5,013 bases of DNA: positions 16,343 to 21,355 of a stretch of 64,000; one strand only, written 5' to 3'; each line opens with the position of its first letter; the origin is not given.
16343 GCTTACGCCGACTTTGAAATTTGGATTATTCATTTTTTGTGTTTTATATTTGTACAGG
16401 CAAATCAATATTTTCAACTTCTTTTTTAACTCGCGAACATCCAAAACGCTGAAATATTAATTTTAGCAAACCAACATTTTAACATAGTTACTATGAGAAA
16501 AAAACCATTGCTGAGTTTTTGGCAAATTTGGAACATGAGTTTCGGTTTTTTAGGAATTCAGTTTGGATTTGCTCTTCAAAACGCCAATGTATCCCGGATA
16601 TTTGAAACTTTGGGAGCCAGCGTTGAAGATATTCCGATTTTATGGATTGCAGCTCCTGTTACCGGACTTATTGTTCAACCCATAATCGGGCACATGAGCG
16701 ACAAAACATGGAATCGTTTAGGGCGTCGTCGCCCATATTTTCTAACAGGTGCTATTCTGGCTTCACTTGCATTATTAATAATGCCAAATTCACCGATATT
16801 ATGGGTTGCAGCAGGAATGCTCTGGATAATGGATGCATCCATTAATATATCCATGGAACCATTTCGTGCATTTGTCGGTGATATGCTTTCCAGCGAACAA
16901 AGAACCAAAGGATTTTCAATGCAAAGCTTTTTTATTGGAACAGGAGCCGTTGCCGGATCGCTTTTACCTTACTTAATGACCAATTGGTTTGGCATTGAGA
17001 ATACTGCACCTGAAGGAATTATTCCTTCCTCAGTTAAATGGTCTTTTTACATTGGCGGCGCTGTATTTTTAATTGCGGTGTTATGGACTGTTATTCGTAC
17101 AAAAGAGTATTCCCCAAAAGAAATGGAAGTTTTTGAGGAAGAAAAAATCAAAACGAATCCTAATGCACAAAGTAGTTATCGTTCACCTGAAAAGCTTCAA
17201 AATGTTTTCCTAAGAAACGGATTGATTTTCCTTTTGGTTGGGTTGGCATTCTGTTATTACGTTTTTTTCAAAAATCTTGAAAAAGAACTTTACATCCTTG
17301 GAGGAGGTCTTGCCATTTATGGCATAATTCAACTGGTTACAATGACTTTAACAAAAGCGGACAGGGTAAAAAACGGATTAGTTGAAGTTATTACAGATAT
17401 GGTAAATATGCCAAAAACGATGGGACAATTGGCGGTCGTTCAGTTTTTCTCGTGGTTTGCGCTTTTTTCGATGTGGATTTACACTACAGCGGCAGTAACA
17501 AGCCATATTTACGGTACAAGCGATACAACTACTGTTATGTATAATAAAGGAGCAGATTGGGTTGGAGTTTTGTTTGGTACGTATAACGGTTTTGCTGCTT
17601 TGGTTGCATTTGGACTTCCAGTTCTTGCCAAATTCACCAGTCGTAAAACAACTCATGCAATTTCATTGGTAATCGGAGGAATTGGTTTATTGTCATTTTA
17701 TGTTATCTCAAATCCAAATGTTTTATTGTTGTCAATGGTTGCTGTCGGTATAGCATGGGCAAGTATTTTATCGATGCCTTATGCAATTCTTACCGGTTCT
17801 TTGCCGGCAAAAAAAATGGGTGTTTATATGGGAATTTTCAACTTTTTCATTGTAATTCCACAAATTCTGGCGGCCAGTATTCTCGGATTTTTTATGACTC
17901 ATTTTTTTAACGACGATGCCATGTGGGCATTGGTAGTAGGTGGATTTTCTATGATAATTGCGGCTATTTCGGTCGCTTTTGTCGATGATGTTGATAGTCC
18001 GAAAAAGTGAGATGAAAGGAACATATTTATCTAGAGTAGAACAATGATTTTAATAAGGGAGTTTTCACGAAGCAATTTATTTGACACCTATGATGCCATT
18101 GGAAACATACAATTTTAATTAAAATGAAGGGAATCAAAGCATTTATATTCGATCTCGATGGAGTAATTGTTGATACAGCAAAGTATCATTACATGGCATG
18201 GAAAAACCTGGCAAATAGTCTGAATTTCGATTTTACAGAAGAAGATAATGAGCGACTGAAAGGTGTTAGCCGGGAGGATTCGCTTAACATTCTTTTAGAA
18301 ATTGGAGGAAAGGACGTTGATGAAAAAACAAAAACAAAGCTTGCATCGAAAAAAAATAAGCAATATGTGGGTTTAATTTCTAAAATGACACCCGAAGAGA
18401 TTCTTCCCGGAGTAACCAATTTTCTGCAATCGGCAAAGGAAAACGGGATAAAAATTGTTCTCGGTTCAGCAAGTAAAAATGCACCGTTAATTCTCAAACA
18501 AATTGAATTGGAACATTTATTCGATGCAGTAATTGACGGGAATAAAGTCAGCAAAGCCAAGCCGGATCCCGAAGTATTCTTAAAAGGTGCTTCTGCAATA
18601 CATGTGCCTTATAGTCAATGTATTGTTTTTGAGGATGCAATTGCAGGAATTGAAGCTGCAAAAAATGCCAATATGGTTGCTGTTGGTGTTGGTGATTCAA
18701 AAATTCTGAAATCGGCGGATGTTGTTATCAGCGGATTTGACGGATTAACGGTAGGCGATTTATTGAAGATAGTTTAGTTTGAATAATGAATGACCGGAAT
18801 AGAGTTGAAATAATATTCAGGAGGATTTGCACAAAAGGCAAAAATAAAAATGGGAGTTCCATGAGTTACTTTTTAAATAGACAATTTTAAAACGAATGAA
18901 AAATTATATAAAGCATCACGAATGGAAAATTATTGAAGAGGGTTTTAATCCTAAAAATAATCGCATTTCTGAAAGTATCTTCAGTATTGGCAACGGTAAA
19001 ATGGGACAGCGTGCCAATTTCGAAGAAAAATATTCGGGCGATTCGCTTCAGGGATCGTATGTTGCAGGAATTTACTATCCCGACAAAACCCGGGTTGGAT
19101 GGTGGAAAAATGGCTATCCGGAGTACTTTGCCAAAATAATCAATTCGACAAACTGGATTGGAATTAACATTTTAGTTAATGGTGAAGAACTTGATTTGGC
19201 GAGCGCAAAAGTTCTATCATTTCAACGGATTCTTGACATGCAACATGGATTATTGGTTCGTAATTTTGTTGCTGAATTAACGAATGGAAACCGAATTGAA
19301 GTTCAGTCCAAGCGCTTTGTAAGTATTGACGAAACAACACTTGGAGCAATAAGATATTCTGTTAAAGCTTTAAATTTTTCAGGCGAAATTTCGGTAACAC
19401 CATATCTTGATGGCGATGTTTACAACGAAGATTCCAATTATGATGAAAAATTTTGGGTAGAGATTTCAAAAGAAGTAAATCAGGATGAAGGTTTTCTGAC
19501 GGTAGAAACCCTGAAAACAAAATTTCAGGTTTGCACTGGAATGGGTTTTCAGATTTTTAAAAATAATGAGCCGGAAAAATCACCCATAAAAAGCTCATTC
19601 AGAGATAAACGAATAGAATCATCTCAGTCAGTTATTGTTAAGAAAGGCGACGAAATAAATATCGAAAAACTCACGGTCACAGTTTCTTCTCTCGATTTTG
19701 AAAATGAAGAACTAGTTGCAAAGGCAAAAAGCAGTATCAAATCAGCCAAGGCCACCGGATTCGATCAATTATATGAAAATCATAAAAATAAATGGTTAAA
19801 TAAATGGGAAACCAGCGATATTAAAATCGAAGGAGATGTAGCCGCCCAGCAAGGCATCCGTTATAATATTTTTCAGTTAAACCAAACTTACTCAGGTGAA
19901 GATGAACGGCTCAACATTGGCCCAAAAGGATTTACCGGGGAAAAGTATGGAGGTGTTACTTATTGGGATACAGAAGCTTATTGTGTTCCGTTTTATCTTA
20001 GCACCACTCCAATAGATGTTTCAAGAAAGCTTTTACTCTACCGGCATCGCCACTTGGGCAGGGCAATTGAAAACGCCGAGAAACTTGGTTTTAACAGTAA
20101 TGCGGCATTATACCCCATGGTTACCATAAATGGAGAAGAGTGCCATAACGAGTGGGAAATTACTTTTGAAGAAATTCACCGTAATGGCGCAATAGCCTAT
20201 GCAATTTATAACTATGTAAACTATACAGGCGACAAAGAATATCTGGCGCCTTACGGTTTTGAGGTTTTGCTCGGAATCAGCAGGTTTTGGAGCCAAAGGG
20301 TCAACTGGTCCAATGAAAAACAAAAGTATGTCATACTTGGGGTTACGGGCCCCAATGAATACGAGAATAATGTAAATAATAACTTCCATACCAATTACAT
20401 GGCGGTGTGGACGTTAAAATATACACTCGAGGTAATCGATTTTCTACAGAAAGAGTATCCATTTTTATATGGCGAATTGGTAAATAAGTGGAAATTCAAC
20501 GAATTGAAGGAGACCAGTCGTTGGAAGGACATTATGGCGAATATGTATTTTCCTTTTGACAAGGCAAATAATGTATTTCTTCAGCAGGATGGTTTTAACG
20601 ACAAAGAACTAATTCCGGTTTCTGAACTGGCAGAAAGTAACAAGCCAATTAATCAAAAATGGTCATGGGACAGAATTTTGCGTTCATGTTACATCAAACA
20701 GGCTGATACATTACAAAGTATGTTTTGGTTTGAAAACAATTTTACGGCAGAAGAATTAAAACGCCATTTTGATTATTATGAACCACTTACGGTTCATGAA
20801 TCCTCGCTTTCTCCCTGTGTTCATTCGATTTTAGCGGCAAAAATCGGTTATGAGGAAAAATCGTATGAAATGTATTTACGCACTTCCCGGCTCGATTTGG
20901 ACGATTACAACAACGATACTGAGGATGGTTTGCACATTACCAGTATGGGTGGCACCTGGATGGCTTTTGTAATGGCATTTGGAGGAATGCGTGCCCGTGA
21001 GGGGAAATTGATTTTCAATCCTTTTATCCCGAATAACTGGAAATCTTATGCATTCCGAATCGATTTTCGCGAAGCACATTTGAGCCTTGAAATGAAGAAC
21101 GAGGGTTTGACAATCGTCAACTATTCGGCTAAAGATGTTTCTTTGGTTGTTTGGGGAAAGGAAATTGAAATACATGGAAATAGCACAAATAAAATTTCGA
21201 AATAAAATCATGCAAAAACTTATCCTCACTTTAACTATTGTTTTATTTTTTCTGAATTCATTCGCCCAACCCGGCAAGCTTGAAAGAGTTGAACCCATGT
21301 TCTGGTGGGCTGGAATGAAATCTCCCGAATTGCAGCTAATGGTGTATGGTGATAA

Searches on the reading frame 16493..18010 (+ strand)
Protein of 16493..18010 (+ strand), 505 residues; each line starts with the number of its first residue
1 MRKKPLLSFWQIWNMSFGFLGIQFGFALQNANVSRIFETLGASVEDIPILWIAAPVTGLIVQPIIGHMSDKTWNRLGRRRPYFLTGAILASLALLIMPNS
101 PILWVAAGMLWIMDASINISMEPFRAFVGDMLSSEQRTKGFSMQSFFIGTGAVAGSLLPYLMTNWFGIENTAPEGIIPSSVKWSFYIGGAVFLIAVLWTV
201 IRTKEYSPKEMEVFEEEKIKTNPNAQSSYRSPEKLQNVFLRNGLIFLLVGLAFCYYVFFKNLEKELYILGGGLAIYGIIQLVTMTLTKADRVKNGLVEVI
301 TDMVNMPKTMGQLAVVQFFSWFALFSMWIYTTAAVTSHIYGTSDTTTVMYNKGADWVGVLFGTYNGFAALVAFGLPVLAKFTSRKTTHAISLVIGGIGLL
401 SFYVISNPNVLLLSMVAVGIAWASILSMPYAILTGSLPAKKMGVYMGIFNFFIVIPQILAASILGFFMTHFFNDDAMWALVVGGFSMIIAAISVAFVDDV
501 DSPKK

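Call 3: search_protein_families(library=pfam, proteins=[window:16493-18010:+])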
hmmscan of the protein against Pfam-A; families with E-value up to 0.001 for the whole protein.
window:16493-18010:+ (505 aa): 2 families
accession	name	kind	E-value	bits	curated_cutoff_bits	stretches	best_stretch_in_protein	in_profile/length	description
PF07690.21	MFS_1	-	6e-29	101.5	33.4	2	16-264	2-227/347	Major Facilitator Superfamily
PF13347.12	MFS_2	-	1.3e-10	40.9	27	1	52-209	40-199/427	MFS/sugar transport protein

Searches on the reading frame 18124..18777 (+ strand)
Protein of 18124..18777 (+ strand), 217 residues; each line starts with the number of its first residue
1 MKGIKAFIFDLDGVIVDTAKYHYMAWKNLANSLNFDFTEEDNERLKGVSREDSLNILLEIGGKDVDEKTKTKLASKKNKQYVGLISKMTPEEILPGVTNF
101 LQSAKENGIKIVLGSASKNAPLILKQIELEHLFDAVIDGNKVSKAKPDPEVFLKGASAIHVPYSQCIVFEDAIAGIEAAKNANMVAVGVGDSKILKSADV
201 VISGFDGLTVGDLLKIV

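Call 3: search_protein_families(library=pfam, proteins=[window:18124-18777:+])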
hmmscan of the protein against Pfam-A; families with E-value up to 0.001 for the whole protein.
window:18124-18777:+ (217 aa): 2 families
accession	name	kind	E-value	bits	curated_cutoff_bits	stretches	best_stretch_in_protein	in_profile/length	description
PF13419.12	HAD_2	-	8.2e-28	98.1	23.8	1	8-189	2-178/178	Haloacid dehalogenase-like hydrolase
PF00702.32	Hydrolase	-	2.1e-27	97.2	26.4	1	4-183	1-191/191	haloacid dehalogenase-like hydrolase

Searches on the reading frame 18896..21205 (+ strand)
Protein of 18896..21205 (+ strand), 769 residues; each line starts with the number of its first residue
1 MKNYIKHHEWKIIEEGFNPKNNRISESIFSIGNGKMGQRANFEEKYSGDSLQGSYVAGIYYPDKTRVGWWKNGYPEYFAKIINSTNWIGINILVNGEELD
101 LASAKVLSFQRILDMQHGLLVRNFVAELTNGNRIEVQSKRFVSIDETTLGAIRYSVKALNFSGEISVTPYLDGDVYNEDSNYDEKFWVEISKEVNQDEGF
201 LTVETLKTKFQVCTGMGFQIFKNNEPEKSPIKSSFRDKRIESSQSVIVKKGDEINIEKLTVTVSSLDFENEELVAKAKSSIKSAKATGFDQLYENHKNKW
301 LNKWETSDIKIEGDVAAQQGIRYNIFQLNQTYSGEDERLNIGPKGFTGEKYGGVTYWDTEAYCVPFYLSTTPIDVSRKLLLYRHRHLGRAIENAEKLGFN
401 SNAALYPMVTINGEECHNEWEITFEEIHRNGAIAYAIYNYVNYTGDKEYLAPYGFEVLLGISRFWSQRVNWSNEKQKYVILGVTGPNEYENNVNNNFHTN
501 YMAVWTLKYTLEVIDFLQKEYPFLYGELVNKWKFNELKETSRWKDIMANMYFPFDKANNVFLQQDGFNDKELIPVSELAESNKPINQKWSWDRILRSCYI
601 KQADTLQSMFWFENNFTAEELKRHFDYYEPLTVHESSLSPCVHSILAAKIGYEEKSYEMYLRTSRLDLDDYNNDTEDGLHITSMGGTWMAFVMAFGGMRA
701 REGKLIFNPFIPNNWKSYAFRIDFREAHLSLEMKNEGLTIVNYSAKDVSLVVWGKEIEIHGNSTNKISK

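Call 3: search_protein_families(library=pfam, proteins=[window:18896-21205:+])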
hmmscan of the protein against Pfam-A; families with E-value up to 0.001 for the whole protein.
window:18896-21205:+ (769 aa): 3 families
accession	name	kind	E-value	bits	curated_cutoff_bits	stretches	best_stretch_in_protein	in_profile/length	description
PF03632.21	Glyco_hydro_65m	-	1.1e-132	443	27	1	322-689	1-371/371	Glycosyl hydrolase family 65 central catalytic domain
PF03636.21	Glyco_hydro_65N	-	7.4e-73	245.5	26.6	1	13-265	1-232/233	Glycosyl hydrolase family 65, N-terminal domain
PF03633.20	Glyco_hydro_65C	-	3.1e-12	46.5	22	1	698-758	1-61/62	Glycosyl hydrolase family 65, C-terminal domain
